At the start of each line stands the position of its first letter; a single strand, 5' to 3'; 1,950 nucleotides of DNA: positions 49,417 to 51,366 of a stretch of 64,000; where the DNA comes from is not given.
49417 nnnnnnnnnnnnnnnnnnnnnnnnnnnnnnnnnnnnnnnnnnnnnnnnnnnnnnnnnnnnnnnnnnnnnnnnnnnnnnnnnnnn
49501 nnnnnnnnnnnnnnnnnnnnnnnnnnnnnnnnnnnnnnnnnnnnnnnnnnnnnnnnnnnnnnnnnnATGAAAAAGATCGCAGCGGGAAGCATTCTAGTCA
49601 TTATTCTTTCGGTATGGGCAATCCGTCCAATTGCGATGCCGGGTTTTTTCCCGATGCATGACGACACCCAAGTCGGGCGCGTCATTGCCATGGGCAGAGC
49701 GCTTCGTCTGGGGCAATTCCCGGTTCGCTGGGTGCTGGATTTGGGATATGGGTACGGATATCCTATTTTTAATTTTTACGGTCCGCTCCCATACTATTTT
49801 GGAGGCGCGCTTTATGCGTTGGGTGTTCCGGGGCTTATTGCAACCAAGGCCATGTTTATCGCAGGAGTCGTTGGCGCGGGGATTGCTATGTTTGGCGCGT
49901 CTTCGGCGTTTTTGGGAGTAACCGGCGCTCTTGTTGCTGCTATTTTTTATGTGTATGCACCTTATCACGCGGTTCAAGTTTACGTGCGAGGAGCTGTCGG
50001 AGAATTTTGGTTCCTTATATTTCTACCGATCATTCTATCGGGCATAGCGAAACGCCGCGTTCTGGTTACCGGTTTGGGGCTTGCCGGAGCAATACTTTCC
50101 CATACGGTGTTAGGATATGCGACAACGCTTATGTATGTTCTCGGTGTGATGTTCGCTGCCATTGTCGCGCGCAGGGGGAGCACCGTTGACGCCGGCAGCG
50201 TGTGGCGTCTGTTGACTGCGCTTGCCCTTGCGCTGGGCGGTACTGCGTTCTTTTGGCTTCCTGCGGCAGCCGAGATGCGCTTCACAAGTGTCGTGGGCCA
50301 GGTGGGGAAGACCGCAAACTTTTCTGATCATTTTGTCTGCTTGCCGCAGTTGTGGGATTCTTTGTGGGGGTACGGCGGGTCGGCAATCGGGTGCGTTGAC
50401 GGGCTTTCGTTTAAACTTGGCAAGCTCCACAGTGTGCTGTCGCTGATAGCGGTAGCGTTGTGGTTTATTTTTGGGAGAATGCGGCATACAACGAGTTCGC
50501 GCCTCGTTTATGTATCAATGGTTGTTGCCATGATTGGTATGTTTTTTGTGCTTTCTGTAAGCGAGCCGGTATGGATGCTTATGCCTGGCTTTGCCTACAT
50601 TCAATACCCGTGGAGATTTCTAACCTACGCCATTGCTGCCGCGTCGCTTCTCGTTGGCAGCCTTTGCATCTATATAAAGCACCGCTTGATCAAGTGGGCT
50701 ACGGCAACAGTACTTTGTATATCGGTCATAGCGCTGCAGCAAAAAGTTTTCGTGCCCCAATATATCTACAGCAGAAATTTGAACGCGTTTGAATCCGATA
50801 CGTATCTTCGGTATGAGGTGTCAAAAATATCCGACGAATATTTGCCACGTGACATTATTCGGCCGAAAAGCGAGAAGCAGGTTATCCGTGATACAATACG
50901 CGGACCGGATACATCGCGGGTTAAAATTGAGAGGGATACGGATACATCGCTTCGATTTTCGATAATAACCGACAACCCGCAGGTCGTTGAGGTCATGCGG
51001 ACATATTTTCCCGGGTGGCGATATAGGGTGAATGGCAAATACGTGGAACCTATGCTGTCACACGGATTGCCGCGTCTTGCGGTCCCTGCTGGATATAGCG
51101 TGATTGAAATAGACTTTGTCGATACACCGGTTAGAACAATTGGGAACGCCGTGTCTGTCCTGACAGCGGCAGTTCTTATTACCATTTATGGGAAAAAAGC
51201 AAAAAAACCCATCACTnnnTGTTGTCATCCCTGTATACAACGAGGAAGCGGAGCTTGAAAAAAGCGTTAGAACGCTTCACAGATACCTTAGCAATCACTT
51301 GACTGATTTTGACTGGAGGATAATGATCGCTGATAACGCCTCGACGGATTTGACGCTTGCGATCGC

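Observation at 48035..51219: Tandem PTPS-related membrane-transferase paralogs with residue-level N-terminal alignment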

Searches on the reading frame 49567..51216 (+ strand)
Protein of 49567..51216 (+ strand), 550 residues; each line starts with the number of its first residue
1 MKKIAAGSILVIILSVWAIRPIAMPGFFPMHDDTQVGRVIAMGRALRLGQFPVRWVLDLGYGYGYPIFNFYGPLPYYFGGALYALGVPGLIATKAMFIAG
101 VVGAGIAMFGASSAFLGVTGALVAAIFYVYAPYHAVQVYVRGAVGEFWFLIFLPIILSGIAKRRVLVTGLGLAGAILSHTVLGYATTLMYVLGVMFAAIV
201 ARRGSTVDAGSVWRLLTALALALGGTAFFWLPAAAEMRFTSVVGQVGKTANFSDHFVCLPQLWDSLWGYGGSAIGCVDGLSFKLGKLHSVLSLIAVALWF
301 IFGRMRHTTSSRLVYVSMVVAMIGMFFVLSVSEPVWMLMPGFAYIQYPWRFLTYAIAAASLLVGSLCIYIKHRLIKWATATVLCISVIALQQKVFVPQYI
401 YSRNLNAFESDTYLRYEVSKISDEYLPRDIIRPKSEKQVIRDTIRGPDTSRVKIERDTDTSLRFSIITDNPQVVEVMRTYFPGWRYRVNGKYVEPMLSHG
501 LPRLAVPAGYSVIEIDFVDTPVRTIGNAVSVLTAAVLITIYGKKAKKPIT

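Call 4: search_protein_families(library=pfam, proteins=[window:49567-51216:+], max_evalue=0.1)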
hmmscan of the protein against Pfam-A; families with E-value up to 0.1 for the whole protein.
window:49567-51216:+ (550 aa): 0 families

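Call 6: search_protein_families(library=ncbifam, proteins=[window:49567-51216:+], max_evalue=1)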
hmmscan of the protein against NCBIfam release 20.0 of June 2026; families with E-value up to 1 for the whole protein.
window:49567-51216:+ (550 aa): 1 family
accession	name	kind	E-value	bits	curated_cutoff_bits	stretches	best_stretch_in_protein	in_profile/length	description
NF011575.0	PRK14999.1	equivalog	0.21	10.9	424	1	395-493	141-240/241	histidine utilization repressor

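Call 7: search_solved_structures(query=window:49567-51216:+, max_evalue=10)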
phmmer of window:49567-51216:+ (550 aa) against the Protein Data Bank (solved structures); distinct sequences matched with E-value up to 10: 0.

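Call 9: find_homologous_proteins(query=window:49567-51216:+)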
Query window:49567-51216:+ (550 aa): 1761 proteins with E <= 0.001 among 8000 candidates; the best 120 are listed.
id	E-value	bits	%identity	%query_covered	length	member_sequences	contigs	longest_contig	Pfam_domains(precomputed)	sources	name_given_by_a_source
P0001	0.0e+0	1221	100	100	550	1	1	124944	-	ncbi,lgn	-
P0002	9.3e-250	848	67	100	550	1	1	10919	-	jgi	jgi:uncharacterized membrane protein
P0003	8.4e-193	660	55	100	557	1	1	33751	PF10131.16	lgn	-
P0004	1.1e-178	613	52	97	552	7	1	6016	PF10131.16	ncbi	-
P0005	2.7e-177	609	52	99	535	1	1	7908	-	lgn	-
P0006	1.3e-175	603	52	99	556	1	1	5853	-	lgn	-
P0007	9.3e-175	600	53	99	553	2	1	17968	-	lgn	-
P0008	2.3e-174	599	50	99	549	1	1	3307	PF10131.16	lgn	-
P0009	1.2e-173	597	51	99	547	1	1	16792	PF10131.16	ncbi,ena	-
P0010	2.2e-173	596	50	99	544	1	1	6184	-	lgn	-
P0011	5.1e-173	594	51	99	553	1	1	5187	-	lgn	-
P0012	1.6e-172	593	51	99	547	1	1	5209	-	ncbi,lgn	ncbi:MAG: hypothetical protein ACOY0S_03850 [Patescibacteria group bacterium]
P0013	3.1e-172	592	50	99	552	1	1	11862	-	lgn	-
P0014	2.4e-170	586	50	99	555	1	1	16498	PF10131.16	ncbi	-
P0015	3.2e-170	585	49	99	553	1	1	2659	-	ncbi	-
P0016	5.9e-170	584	50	99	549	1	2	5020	PF10131.16,PF09586.17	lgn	-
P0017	9.5e-170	584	49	99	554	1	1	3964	PF10131.16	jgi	-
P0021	5.3e-169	581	49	99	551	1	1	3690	PF10131.16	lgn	-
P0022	5.9e-168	578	49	99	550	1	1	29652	PF10131.16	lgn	-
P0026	3.9e-167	575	48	99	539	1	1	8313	PF10131.16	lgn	-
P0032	8.2e-166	571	50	99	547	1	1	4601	PF10131.16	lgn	-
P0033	1.1e-165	570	49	97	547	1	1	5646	PF10131.16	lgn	-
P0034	1.1e-165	570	48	98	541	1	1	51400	PF10131.16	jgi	jgi:hypothetical protein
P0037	3.5e-165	569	47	99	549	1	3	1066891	PF10131.16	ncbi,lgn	-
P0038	4.2e-165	568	50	94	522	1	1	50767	PF10131.16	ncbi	-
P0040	8.5e-165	567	49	100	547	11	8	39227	PF10131.16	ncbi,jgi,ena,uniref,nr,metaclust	ncbi:MAG: hypothetical protein UV66_C0003G0011 [Candidatus Woesebacteria bacterium GW2011_GWA1_43_12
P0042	2.7e-164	566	48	100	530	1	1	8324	PF10131.16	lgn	-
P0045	1.6e-163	563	48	97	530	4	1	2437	PF10131.16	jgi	-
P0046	2.0e-163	563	49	98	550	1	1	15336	PF10131.16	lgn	-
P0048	2.3e-163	563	49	98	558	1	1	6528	PF10131.16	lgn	-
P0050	3.6e-163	562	48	99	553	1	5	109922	PF10131.16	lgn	-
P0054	6.6e-163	561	48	100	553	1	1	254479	PF10131.16,PF09586.17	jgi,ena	-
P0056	1.7e-162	560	48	98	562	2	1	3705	PF10131.16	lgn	-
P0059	2.2e-162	559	49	100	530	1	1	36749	PF10131.16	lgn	-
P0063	3.9e-162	559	48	99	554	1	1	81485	PF10131.16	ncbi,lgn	-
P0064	4.3e-162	558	47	99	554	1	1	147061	PF10131.16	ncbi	-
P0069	7.9e-162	558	49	100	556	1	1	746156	PF10131.16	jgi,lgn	-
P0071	1.9e-161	556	48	99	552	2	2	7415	PF10131.16,PF09586.17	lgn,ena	-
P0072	2.6e-161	556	50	99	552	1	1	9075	PF10131.16,PF09586.17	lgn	-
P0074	3.9e-161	555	48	99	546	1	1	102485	PF10131.16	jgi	jgi:hypothetical protein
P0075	4.4e-161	555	47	98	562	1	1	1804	PF10131.16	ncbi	-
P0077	8.3e-161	554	49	99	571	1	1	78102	PF10131.16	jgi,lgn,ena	-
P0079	1.0e-160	554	47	99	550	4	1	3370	PF10131.16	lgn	-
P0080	1.2e-160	554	47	99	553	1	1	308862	PF10131.16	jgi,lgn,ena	-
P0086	6.0e-160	551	48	100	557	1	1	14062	PF10131.16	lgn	-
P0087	8.1e-160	551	47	99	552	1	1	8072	PF10131.16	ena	-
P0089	1.1e-159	551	49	97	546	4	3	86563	PF10131.16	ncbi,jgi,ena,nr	ncbi:MAG TPA: 6-pyruvoyl-tetrahydropterin synthase-related protein [Patescibacteria group bacterium]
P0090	1.1e-159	550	47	99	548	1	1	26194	PF10131.16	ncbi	-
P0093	3.0e-159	549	47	98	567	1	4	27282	PF10131.16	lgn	-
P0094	3.0e-159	549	46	98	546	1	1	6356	PF10131.16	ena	-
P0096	3.9e-159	549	48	99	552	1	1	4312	PF10131.16,PF09586.17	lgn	-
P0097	6.6e-159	548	48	97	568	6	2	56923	PF10131.16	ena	-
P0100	9.3e-159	547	46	98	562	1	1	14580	PF10131.16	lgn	-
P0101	1.1e-158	547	50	98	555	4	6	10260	PF10131.16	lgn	-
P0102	1.3e-158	547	49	99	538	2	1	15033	PF10131.16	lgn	-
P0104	3.5e-158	545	47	97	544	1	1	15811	PF10131.16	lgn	-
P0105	3.6e-158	545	47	99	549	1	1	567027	PF10131.16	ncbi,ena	-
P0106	4.0e-158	545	48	99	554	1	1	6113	PF10131.16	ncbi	-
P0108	8.7e-158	544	48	98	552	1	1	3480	PF10131.16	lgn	-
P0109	9.6e-158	544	50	95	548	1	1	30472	PF10131.16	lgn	-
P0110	1.3e-157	544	46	99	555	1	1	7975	PF10131.16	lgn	-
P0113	2.4e-157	543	48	99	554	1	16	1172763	PF10131.16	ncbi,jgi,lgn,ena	jgi:uncharacterized membrane protein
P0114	2.5e-157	543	50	97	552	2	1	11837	PF10131.16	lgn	-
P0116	3.4e-157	542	46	99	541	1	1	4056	PF10131.16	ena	-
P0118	3.7e-157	542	47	99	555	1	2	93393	PF10131.16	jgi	jgi:hypothetical protein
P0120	6.8e-157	541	48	98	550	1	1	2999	PF10131.16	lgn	-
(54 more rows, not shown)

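Call 15: find_encoding_contigs(protein=P0001, flank=10000, max_places=2)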
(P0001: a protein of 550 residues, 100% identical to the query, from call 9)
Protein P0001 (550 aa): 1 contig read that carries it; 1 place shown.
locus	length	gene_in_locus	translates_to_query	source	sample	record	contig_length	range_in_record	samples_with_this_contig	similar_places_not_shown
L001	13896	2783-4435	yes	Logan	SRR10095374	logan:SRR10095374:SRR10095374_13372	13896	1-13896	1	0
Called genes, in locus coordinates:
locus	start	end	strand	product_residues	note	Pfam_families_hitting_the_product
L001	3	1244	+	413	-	?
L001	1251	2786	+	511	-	-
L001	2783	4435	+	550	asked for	-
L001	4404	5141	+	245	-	PF00535:Glycos_transf_2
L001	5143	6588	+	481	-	PF01943:Polysacc_synt, PF13440:Polysacc_synt_3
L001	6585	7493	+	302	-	PF00535:Glycos_transf_2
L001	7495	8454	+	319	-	PF00535:Glycos_transf_2, PF13641:Glyco_tranf_2_3, PF13632:Glyco_trans_2_3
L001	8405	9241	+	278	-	PF00535:Glycos_transf_2, PF10111:Glyco_tranf_2_2 (weak)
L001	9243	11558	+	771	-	PF09586:YfhO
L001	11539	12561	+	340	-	PF13439:Glyco_transf_4 (weak), PF00534:Glycos_transf_1, PF13692:Glyco_trans_1_4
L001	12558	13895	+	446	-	?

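Call 16: find_encoding_contigs(protein=P0037, flank=10000, max_places=2)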
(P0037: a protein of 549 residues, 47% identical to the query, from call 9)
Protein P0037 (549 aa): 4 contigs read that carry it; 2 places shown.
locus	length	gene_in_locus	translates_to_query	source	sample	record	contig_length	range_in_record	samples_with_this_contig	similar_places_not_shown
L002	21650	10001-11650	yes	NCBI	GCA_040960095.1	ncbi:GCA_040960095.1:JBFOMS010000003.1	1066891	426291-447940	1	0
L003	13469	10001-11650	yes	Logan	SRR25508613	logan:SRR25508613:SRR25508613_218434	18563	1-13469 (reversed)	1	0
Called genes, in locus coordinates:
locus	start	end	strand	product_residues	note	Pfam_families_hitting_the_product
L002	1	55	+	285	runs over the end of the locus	PF01370:Epimerase, PF04321:RmlD_sub_bind, PF01073:3Beta_HSD (weak), PF02719:Polysacc_synt_2 (weak), PF16363:GDP_Man_Dehyd (weak)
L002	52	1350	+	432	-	PF03446:NAD_binding_2 (faint), PF03721:UDPG_MGDP_dh_N, PF03807:F420_oxidored (faint), PF00984:UDPG_MGDP_dh, PF03720:UDPG_MGDP_dh_C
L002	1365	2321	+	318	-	PF01073:3Beta_HSD (weak), PF01370:Epimerase, PF02719:Polysacc_synt_2, PF04321:RmlD_sub_bind, PF16363:GDP_Man_Dehyd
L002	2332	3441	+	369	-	PF00535:Glycos_transf_2, PF04138:GtrA_DPMS_TM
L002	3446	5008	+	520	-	PF13231:PMT_2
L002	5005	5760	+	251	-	PF00535:Glycos_transf_2, PF10111:Glyco_tranf_2_2 (weak), PF13641:Glyco_tranf_2_3 (weak)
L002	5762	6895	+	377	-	PF26314:MptA_B_family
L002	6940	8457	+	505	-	PF02366:PMT (weak), PF13231:PMT_2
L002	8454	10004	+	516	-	-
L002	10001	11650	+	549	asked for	PF10131:PTPS_related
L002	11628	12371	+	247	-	PF00535:Glycos_transf_2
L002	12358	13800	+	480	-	PF01943:Polysacc_synt, PF13440:Polysacc_synt_3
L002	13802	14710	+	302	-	PF00535:Glycos_transf_2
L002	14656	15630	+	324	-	PF00535:Glycos_transf_2, PF13641:Glyco_tranf_2_3, PF13632:Glyco_trans_2_3 (weak)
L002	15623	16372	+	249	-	PF00535:Glycos_transf_2, PF10111:Glyco_tranf_2_2 (weak)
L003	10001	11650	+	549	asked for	PF10131:PTPS_related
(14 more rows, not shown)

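Call 17: find_encoding_contigs(protein=P0040, flank=10000, max_places=2)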
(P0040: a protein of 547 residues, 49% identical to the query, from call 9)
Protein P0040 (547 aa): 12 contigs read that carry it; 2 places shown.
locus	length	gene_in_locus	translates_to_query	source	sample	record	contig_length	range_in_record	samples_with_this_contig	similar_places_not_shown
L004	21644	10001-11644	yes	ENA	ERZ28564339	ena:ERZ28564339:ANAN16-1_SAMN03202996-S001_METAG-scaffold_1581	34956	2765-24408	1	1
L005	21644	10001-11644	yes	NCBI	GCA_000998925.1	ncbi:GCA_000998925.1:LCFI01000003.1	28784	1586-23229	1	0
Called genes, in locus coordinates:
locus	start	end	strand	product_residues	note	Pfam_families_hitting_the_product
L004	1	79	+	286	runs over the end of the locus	PF01370:Epimerase, PF04321:RmlD_sub_bind, PF16363:GDP_Man_Dehyd (faint), PF01073:3Beta_HSD (weak)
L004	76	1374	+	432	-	PF03446:NAD_binding_2 (faint), PF03721:UDPG_MGDP_dh_N, PF03807:F420_oxidored (faint), PF00984:UDPG_MGDP_dh, PF03720:UDPG_MGDP_dh_C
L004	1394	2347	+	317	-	PF01073:3Beta_HSD (weak), PF01370:Epimerase, PF02719:Polysacc_synt_2, PF04321:RmlD_sub_bind, PF16363:GDP_Man_Dehyd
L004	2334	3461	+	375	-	PF00535:Glycos_transf_2, PF04138:GtrA_DPMS_TM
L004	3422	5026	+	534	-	PF13231:PMT_2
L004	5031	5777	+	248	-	PF00535:Glycos_transf_2, PF10111:Glyco_tranf_2_2 (weak)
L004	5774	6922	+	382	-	PF26314:MptA_B_family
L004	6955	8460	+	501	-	PF13231:PMT_2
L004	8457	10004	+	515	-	-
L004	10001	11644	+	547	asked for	PF10131:PTPS_related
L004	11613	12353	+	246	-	PF00535:Glycos_transf_2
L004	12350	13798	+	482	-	PF01943:Polysacc_synt, PF13440:Polysacc_synt_3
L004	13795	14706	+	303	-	PF00535:Glycos_transf_2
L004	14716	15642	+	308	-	PF00535:Glycos_transf_2, PF13641:Glyco_tranf_2_3, PF13632:Glyco_trans_2_3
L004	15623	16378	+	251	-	PF00535:Glycos_transf_2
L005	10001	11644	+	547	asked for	PF10131:PTPS_related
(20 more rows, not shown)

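Call 26: search_protein_families(library=pfam, alignment_id=A3, max_evalue=0.01)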
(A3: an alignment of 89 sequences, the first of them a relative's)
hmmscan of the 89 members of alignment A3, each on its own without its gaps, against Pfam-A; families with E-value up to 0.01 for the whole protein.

A. member 1, P0003 (557 aa): 1 family
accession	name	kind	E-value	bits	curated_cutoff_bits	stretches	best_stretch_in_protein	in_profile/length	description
PF10131.15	PTPS_related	-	1.6e-09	37.2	26.4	1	68-402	1-306/621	6-pyruvoyl-tetrahydropterin synthase related domain; membrane protein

B. families by the number of members that match (of 89 scanned): 5 families
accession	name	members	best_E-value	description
PF10131.15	PTPS_related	68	6e-16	6-pyruvoyl-tetrahydropterin synthase related domain; membrane protein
PF09586.16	YfhO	21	4.2e-11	Bacterial membrane protein YfhO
PF24329.1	FN-plug_TEN1-4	1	0.00097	Teneurin 1-4, FN-plug domain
PF17259.7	DUF5325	1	0.002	Family of unknown function (DUF5325)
PF21741.2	DUF6867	1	0.0041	Domain of unknown function (DUF6867)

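Call 28: predict_structure(alignment_id=A1)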
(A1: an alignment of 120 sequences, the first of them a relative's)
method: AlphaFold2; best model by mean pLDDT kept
length: 550 residues; sequences in the alignment: 120
mean_pLDDT: 92.5   pTM: 0.92
mean pLDDT of the five models: 92.5, 92.0, 91.4, 90.8, 90.7
residues with pLDDT >= 90: 440; 70-90: 92; 50-70: 15; < 50: 3
segments of 3 or more residues with pLDDT < 50: 548-550
pLDDT, mean of each block of 10 residues (from residue 1): 96 97 87 88 96 94 91 95 98 97 98 97 98 90 93 97 96 97 95 96 92 98 97 93 72 90 81 73 90 97 86 95 96 92 87 97 98 98 98 90 93 94 88 94 83 94 96 96 97 96 97 97 98 93 56
secondary structure, 60 per line:
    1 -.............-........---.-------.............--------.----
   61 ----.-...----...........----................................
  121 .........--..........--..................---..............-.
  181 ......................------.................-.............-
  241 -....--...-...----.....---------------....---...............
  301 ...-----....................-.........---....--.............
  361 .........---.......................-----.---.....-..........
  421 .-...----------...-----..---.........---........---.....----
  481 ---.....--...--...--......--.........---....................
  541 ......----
elements in order: H2-14 H16-23 H35-47 H74-84 H89-129 H132-141 H144-161 H165-178 H180-202 H209-225 H227-239 H242-245 H259-263 H279-282 H286-303 H309-328 H330-338 H342-345 H348-369 H373-395 H405-409 H411-421 E452-457 E461-468 E472-476 E484-488 E491-493 E496-498 E501-506 E509-517 H521-546

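Call 38: find_related_loci(query=A1, collection=genome_contigs, flank=10000)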
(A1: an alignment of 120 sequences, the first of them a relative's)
Query A1 (550 aa) in genome_contigs; peptide patterns used: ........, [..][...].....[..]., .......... (x = any residue, [..] = any of these).
346 stretches matched a pattern; 304 encode a relative of the query (tblastn E <= 1e-3); the best 80 are kept; 80 distinct loci.
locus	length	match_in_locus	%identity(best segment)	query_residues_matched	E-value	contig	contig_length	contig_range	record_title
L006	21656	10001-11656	53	1-546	1e-180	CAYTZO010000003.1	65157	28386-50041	MAG TPA_asm: uncultured Gammaproteobacteria bacterium isolate SRP093762_co1_179 genome assembly, contig: NODE_278_length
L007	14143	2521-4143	51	1-544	2e-172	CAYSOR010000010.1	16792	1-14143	MAG TPA_asm: uncultured Gammaproteobacteria bacterium isolate binchicken_co266_188 genome assembly, contig: NODE_5667_le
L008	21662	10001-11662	50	1-550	8e-169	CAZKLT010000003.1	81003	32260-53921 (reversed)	MAG TPA_asm: uncultured Gammaproteobacteria bacterium isolate SRP237561_co1_402 genome assembly, contig: NODE_391_length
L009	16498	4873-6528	50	1-547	3e-167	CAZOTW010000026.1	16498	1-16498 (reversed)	MAG TPA_asm: uncultured Gammaproteobacteria bacterium isolate SRP080215_co1_129 genome assembly, contig: NODE_2594_lengt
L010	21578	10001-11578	49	5-546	5e-167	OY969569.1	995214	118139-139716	MAG: Candidatus Gottesmanbacteria bacterium isolate MFD03899.bin.c.1 genome assembly, chromosome: 1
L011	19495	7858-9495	48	9-547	1e-166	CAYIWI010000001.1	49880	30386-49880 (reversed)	MAG TPA_asm: uncultured Gammaproteobacteria bacterium isolate ERP119705_co3_560 genome assembly, contig: NODE_531_length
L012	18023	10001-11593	49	1-546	2e-166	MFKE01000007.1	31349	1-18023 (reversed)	MAG: Candidatus Gottesmanbacteria bacterium RIFOXYB1_FULL_47_11 rifoxyb1_full_scaffold_1345, whole genome shotgun sequen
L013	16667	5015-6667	47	1-544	4e-164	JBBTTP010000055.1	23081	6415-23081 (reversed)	MAG: Patescibacteria group bacterium isolate H52-bin037_1 H52_bin037_1_000000000055, whole genome shotgun sequence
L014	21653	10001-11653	48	1-546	5e-164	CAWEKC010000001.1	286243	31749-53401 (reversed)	MAG: Candidatus Gottesmanbacteria bacterium isolate MFD05942.bin.1.195 genome assembly, contig: contig_12616, whole geno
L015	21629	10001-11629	48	10-544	7e-163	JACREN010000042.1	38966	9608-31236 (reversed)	MAG: Candidatus Gottesmanbacteria bacterium isolate NC_groundwater_1700_Pr3_B-0.1um_46_16 SR-2_scaffold_141_3134127, who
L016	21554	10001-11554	49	1-546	3e-162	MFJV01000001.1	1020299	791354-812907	MAG: Candidatus Gottesmanbacteria bacterium RIFCSPLOWO2_01_FULL_43_11b rifcsplowo2_01_scaffold_30, whole genome shotgun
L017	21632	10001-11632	50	7-544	3e-161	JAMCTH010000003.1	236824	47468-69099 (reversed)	MAG: Patescibacteria group bacterium isolate FK_Sedi_A_Bin.175 NODE_28_length_236824_cov_6.16695, whole genome shotgun s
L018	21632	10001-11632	48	1-546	2e-160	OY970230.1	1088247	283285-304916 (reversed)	MAG: Candidatus Gottesmanbacteria bacterium isolate MFD01689.bin.c.3 genome assembly, chromosome: 1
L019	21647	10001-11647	47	7-550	3e-160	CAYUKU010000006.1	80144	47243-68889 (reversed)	MAG TPA_asm: uncultured Gammaproteobacteria bacterium isolate binchicken_co58_53 genome assembly, contig: NODE_235_lengt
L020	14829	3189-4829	47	9-547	4e-160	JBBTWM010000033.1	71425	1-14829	MAG: Patescibacteria group bacterium isolate H41-bin127_1 H41_bin127_1_000000000033, whole genome shotgun sequence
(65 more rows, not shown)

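Call 52: search_solved_structures(query=A1, max_evalue=10, show_alignments=3)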
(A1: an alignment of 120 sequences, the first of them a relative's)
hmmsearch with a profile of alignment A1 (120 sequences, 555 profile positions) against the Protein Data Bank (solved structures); distinct sequences matched with E-value up to 10: 2.
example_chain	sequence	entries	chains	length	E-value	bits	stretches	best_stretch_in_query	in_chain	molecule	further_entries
4yle_A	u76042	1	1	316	0.34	12.3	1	80-124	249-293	Periplasmic binding protein/LacI transcriptional regulator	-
6vvr_A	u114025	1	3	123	1.9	9.9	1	108-181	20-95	Tautomerase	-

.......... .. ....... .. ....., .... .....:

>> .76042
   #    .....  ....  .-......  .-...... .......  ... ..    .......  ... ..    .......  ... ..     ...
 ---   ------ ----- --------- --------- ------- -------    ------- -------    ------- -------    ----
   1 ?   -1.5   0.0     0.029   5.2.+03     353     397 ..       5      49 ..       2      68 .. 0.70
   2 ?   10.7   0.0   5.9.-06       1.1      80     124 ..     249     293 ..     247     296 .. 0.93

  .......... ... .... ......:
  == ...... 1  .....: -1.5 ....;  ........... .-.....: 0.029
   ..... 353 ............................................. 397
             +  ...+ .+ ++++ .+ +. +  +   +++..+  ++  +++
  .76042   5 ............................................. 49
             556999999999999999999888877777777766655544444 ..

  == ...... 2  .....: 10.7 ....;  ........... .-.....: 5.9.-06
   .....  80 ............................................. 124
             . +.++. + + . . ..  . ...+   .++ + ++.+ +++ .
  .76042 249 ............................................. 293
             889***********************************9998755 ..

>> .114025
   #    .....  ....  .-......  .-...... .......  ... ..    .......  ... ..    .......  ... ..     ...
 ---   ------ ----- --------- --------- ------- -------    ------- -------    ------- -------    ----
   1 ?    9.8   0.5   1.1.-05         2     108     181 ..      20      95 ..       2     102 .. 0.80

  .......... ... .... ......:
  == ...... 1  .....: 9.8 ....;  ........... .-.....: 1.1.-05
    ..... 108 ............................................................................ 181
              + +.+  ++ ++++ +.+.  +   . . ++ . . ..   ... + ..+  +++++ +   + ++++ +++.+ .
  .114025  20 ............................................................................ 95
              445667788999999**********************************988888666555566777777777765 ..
